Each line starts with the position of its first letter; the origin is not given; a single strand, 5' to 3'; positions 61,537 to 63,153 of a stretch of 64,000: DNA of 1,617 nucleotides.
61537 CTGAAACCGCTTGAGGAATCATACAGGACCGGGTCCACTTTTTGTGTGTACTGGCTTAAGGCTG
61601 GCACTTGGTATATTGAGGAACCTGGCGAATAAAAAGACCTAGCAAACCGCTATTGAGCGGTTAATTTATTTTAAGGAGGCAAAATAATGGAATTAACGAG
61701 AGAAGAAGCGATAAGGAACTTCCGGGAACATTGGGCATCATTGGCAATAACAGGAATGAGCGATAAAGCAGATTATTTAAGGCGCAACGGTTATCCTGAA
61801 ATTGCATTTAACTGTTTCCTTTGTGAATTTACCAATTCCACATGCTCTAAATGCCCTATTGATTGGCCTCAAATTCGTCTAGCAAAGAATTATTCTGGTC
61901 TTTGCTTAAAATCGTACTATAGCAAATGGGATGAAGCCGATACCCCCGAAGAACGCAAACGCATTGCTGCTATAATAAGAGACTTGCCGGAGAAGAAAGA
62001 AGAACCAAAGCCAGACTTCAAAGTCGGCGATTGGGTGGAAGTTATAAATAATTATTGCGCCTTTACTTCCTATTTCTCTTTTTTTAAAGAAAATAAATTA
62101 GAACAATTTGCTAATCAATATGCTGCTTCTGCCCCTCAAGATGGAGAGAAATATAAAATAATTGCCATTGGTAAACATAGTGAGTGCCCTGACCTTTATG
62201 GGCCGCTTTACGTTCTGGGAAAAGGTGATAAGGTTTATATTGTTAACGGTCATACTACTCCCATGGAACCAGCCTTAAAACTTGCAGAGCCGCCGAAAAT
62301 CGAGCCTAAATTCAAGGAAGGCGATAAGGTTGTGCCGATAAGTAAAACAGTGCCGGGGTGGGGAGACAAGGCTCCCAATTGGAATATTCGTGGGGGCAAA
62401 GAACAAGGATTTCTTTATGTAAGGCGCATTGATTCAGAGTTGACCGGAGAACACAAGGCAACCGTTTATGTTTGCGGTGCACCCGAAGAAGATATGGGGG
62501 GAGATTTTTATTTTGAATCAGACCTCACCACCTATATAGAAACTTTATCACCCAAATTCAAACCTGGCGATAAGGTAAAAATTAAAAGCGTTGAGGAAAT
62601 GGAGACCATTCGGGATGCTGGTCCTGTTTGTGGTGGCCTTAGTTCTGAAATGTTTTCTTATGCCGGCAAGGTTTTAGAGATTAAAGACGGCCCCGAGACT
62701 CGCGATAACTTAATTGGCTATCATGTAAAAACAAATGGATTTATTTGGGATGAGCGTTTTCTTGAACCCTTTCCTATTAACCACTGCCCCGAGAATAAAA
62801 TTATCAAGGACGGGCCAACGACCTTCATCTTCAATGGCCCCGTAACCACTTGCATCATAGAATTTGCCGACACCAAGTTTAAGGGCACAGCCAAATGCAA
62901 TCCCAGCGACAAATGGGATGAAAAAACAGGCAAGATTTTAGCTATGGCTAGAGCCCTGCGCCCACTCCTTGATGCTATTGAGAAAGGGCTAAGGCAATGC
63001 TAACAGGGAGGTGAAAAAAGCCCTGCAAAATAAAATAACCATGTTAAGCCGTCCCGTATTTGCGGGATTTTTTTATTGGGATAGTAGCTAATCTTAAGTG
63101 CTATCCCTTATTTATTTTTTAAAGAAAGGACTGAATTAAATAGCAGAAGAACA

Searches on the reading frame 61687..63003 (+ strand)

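Call 22: search_protein_families(library=phrogs, proteins=[window:61687-63003:+], max_evalue=0.001)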
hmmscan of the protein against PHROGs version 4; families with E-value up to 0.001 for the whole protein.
window:61687-63003:+ (438 aa): 0 families

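Call 49: search_protein_families(library=pfam, proteins=[window:61687-63003:+], max_evalue=0.001)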
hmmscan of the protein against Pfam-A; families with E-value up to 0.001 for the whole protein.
window:61687-63003:+ (438 aa): 1 family
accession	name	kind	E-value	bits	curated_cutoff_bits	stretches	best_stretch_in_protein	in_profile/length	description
PF02211.21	NHase_beta_C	-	0.00054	20.8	27.7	0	288-312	9-33/98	Nitrile hydratase beta subunit, C-terminal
